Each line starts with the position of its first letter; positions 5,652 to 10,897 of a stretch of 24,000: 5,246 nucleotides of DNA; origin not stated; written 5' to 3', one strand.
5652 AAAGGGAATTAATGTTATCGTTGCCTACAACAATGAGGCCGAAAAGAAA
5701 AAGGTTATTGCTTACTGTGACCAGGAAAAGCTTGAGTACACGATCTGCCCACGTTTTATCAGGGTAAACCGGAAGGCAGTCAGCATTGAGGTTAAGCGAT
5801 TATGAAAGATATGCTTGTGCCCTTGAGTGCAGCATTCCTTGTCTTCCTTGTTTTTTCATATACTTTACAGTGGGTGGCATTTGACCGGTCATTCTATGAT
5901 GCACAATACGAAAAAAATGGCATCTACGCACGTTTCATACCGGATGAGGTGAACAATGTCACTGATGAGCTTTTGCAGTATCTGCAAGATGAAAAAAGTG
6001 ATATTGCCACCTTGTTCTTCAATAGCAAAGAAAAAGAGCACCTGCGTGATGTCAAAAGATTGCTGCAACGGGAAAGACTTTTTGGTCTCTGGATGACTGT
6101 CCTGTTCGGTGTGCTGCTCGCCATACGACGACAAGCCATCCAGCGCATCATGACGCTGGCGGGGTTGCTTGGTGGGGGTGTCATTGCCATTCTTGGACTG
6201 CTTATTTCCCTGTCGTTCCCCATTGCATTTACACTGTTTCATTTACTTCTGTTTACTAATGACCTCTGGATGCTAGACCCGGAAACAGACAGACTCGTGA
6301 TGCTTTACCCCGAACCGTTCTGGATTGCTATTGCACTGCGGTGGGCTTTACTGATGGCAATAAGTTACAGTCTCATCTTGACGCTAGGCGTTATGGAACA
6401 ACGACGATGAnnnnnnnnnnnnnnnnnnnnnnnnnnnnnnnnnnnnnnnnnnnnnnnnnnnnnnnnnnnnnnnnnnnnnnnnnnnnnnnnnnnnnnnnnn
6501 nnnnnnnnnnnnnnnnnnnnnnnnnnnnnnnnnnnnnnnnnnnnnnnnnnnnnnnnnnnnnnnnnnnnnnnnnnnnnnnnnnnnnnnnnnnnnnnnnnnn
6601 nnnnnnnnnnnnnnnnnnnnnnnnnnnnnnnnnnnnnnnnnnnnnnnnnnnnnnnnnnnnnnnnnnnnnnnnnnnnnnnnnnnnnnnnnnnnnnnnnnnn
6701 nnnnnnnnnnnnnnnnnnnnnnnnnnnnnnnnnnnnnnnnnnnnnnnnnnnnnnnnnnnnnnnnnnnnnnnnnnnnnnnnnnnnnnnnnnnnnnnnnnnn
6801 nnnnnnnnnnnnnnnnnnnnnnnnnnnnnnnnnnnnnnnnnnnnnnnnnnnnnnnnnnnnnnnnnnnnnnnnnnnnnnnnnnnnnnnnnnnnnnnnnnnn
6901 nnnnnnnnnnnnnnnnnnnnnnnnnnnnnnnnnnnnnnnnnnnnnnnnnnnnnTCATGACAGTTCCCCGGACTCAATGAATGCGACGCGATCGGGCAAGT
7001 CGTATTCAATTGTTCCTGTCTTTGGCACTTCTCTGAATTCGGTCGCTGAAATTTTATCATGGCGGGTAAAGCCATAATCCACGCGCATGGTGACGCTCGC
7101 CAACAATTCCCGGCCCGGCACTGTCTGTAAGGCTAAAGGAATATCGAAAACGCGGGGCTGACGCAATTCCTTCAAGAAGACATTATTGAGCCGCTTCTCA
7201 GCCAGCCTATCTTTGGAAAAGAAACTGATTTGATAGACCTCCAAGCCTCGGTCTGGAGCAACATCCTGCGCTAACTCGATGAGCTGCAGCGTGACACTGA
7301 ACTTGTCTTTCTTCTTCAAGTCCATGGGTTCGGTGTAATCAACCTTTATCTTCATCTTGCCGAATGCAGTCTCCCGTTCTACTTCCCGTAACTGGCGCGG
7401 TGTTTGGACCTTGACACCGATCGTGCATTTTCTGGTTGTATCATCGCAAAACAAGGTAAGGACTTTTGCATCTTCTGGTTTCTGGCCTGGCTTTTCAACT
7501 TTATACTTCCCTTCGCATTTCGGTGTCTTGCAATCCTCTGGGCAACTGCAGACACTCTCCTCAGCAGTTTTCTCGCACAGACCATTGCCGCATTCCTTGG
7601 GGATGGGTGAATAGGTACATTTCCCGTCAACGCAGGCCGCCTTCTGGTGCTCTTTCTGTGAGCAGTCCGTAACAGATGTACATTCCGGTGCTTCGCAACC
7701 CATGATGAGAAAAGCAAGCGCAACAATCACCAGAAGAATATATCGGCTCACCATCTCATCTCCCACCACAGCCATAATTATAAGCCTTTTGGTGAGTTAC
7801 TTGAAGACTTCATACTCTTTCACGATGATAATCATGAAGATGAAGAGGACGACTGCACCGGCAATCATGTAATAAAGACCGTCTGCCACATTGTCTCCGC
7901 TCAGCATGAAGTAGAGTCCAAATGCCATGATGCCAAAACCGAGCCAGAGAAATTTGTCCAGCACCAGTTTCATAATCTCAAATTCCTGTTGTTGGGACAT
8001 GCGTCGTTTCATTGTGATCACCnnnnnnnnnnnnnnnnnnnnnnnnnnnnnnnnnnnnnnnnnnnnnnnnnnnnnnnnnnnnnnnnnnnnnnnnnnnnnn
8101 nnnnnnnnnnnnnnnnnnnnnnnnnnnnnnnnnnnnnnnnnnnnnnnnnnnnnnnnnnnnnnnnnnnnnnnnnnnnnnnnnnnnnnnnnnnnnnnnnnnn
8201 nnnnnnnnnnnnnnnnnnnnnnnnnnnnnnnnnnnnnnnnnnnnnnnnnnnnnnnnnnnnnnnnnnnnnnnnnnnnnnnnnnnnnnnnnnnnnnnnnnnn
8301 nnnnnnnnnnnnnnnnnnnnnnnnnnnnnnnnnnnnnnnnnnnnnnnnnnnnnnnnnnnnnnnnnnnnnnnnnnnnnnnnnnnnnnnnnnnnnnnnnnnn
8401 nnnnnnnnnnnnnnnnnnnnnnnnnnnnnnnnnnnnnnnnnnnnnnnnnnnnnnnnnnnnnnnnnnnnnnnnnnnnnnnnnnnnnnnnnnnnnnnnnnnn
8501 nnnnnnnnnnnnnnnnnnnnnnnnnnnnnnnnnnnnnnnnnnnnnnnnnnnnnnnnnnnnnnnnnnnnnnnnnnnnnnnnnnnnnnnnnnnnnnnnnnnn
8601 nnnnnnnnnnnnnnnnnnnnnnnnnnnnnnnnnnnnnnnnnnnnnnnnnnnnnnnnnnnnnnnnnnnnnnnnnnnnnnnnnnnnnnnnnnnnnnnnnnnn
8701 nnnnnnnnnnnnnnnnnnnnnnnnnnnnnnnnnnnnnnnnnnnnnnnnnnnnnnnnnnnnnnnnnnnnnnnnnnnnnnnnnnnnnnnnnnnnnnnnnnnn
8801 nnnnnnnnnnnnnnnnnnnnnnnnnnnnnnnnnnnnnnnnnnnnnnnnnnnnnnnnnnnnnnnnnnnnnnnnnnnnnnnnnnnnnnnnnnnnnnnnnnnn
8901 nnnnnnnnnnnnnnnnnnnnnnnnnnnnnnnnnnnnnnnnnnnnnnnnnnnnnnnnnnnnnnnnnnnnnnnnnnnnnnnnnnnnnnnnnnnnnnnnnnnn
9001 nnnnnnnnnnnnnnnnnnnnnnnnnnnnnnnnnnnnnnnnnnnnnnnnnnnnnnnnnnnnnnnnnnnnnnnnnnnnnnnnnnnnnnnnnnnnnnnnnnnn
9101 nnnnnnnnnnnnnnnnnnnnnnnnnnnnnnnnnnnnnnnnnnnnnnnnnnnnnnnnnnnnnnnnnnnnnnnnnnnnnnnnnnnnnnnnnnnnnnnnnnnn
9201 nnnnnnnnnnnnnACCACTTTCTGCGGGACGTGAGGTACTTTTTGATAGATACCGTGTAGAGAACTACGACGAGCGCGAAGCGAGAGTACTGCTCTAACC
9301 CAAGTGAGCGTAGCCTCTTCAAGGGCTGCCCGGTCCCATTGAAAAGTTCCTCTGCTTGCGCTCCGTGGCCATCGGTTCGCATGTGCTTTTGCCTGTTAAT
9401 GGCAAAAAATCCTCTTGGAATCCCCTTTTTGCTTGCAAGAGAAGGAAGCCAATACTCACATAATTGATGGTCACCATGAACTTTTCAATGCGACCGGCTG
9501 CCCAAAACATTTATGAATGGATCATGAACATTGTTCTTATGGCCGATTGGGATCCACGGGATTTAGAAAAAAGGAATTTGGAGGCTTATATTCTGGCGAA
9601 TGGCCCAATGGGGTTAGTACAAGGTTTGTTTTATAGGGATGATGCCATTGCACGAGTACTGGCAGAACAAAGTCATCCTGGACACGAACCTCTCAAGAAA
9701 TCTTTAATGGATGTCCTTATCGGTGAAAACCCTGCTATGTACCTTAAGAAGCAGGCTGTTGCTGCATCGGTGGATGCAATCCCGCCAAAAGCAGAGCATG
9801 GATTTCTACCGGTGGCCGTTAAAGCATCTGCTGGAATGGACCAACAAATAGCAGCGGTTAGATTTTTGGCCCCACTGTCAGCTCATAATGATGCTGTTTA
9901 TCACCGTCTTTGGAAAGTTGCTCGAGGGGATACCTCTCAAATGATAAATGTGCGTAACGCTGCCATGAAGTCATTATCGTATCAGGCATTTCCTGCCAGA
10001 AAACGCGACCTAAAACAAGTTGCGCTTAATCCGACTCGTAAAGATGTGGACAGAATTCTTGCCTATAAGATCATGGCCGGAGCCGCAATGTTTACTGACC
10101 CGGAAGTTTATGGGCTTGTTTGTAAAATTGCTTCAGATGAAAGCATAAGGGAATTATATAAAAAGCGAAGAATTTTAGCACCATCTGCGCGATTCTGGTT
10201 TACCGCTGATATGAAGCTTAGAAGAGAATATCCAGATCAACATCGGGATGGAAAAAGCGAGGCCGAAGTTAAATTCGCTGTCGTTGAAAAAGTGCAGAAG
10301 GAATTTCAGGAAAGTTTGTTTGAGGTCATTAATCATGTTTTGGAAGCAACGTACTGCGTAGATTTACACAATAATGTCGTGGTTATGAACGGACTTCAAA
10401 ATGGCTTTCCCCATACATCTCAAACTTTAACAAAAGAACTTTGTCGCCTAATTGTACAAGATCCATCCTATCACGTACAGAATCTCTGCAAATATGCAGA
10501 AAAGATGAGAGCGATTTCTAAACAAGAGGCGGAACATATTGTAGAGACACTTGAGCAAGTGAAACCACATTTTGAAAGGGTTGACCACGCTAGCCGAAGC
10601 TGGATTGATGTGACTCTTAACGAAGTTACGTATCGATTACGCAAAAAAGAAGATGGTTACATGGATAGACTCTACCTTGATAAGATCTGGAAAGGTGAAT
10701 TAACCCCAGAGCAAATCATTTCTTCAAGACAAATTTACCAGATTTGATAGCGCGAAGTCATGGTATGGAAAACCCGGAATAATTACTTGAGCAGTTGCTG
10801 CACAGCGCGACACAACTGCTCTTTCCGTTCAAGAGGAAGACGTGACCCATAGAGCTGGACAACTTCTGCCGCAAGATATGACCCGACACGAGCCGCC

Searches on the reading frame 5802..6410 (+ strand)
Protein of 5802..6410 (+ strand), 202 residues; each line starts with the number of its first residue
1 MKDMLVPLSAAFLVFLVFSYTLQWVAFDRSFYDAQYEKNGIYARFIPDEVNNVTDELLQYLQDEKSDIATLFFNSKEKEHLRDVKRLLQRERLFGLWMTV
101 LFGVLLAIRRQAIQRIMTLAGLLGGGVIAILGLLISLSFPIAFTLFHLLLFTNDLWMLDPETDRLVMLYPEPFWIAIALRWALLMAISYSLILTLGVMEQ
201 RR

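Call 42: search_protein_families(library=pfam, proteins=[window:5802-6410:+], max_evalue=0.01)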
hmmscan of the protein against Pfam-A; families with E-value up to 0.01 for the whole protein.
window:5802-6410:+ (202 aa): 1 family
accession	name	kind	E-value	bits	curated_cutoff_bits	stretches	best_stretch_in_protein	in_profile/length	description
PF07314.17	Lit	-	2.6e-33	116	24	1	10-174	4-176/176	Lipoprotein intramolecular transacylase Lit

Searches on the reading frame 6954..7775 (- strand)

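Call 42: search_protein_families(library=pfam, proteins=[window:6954-7775:-], max_evalue=0.01)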
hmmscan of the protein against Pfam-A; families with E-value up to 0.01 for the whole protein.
window:6954-7775:- (273 aa): 1 family
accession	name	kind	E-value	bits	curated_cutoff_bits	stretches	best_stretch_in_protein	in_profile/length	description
PF07127.16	Nodulin_late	-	0.0009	20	30.4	1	12-54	9-54/54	Late nodulin domain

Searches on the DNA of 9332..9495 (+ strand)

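Call 49: search_dna_similar(query=window:9332-9495:+, collection=plasmids, mode=distant, max_evalue=0.01, max_rows=10)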
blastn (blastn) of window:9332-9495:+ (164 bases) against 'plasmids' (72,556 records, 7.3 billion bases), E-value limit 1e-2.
No match.

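Call 50: search_dna_similar(query=window:9332-9495:+, collection=phages, mode=distant, max_evalue=0.01, max_rows=10)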
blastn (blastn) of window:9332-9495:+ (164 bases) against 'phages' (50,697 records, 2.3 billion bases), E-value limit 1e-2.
No match.

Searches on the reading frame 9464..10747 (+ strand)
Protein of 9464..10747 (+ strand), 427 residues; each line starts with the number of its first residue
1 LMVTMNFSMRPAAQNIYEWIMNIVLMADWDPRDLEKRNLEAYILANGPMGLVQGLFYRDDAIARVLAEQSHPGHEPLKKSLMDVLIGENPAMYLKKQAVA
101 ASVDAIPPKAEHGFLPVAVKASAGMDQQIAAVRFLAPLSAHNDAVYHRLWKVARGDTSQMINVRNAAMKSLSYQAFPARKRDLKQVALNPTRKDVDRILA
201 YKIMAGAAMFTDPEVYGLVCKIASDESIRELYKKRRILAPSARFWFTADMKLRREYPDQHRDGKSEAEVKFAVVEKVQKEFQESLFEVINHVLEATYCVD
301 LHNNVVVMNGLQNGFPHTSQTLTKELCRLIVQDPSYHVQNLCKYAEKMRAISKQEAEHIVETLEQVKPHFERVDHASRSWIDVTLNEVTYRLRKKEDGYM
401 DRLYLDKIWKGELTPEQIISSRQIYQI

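Call 9: search_protein_families(library=pfam, proteins=[window:9464-10747:+])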
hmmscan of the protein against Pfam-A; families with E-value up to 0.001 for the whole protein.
window:9464-10747:+ (427 aa): 0 families

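Call 66: find_encoding_contigs(protein=window:9539-10747:+, flank=5000, max_places=3)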
Protein window:9539-10747:+ (402 aa): no gene with exactly this product is on record in the collection.

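Call 85: search_protein_representatives(protein=window:9524-10747:+)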
Query: 407 residues. Proteins with E-value up to 0.001 (for the whole library): 13; up to 1e-10: 10; up to 1e-30: 3. The best 13 are listed.
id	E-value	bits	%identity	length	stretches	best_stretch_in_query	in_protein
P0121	3.8e-269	907.9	100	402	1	6-407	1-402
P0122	6.1e-73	262.1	38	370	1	10-371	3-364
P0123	3.0e-54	200.5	36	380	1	19-395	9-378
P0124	1.5e-28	116.0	28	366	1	47-371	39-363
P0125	3.7e-23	98.2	30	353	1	23-345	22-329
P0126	6.4e-20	87.6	65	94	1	142-213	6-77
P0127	1.8e-17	79.5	28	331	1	45-350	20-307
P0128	8.6e-16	74.0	25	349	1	41-336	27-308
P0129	1.0e-11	60.6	27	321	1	37-371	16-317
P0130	5.9e-11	58.0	54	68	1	6-66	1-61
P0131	2.7e-08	49.3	29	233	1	42-226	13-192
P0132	6.7e-05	38.1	32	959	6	269-310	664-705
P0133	9.2e-04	34.4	25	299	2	96-244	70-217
